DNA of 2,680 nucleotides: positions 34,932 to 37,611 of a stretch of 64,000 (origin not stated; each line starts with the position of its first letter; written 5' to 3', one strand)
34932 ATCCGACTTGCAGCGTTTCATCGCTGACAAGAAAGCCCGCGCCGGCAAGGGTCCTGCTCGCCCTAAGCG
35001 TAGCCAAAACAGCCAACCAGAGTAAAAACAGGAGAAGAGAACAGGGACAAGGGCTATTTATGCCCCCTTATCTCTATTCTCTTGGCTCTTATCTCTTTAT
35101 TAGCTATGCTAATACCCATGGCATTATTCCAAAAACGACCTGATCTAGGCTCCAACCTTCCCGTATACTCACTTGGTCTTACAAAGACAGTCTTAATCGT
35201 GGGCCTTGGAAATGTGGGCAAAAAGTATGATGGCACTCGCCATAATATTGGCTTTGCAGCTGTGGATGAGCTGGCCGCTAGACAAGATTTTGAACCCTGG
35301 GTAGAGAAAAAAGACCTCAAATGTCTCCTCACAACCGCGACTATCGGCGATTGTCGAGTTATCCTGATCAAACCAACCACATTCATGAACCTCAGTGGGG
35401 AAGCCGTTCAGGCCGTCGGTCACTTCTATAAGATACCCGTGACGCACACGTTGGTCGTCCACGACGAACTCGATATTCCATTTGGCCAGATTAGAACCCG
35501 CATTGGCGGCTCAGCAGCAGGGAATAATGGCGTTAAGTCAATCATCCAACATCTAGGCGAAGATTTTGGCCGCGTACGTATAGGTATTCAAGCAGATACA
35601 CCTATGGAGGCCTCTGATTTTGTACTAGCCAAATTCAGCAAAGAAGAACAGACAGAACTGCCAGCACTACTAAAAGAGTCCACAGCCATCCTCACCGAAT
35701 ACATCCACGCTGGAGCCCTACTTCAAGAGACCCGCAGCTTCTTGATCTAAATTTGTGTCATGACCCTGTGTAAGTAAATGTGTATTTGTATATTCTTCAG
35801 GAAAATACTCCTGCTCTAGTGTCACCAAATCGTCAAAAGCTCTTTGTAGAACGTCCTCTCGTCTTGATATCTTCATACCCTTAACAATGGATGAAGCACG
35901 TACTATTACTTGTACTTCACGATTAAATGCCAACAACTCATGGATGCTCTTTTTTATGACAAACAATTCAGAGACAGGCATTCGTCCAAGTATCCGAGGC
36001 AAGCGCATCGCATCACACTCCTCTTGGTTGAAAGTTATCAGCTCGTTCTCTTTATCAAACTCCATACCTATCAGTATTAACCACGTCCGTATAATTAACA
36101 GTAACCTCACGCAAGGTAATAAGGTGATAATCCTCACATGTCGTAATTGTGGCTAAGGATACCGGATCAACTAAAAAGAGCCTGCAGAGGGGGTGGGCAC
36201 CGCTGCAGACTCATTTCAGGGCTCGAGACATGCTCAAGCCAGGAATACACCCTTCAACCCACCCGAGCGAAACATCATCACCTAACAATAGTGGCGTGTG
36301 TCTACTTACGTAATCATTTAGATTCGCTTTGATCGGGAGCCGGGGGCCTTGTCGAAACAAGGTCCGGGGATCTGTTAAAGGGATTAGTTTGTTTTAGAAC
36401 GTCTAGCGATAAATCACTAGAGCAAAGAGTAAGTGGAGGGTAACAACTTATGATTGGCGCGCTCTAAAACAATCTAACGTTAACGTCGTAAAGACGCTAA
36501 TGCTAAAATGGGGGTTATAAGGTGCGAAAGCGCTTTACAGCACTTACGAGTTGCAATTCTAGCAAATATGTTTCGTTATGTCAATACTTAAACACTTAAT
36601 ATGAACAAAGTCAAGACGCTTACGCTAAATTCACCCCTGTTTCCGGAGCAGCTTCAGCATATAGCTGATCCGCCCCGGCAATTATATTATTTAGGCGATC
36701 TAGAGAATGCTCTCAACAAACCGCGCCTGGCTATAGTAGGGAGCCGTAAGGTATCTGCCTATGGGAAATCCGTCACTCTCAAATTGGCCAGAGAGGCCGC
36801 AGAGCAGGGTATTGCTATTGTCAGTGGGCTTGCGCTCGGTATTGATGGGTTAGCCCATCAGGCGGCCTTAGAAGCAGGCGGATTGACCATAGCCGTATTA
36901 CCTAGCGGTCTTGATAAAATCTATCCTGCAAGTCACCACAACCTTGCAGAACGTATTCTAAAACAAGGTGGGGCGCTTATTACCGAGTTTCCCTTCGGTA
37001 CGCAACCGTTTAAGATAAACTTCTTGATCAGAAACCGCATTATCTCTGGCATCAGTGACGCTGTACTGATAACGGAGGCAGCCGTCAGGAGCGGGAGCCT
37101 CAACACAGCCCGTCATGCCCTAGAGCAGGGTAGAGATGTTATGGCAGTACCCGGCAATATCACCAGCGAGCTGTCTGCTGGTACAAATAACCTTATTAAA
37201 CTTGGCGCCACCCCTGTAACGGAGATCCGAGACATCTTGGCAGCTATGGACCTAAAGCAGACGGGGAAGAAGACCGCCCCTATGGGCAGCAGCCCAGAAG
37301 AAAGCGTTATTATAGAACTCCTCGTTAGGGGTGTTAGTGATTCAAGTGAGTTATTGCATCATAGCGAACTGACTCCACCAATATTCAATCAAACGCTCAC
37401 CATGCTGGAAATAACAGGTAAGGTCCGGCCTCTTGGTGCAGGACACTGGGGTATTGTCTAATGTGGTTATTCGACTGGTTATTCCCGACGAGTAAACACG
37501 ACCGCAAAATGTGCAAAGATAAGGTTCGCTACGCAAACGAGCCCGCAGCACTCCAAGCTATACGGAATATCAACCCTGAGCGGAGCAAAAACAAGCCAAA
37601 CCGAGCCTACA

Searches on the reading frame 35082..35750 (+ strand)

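Call 93: search_protein_families(library=pfam, proteins=[window:35082-35750:+], max_evalue=0.001)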
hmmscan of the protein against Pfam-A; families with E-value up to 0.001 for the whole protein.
window:35082-35750:+ (222 aa): 1 family
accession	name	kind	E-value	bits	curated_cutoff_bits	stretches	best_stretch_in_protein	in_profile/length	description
PF01195.25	Pept_tRNA_hydro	-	5.2e-59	199.6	27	1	38-211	1-174/183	Peptidyl-tRNA hydrolase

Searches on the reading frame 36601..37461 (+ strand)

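Call 15: search_protein_families(library=pfam, proteins=[window:36601-37461:+], max_evalue=0.01)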
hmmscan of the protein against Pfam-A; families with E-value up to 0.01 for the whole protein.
window:36601-37461:+ (286 aa): 3 families
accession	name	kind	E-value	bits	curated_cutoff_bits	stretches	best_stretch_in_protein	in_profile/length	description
PF02481.21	DNA_processg_A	-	1.8e-77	259.7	29.6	1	2-207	5-211/212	DNA recombination-mediator protein A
PF18306.6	LDcluster4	-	2.8e-06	27.5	26.3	1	43-190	4-129/151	SLOG cluster4 family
PF17782.7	DprA_WH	-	0.0015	18.9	22.9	1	224-280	4-60/61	DprA winged helix domain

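Call 16: search_protein_families(library=phrogs, proteins=[window:36601-37461:+], max_evalue=0.01)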
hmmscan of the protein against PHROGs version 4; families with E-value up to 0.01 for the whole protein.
window:36601-37461:+ (286 aa): 6 families
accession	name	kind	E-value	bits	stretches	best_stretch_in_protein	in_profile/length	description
phrog_4299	-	unknown function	2.3e-57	195.5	1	3-188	80-264/322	-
phrog_30500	-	unknown function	1.5e-36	127.1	1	3-205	80-283/388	-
phrog_38708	-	unknown function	1.1e-23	84.5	1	10-187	172-347/410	-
phrog_9185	-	unknown function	3.2e-22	79.9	1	28-171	72-213/257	-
phrog_768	-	DNA, RNA and nucleotide metabolism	0.00023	21.8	1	41-98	4-63/191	DprA-like DNA recombination-mediator protein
phrog_289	-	other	0.0006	19.8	1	34-186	16-141/500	GTP-binding domain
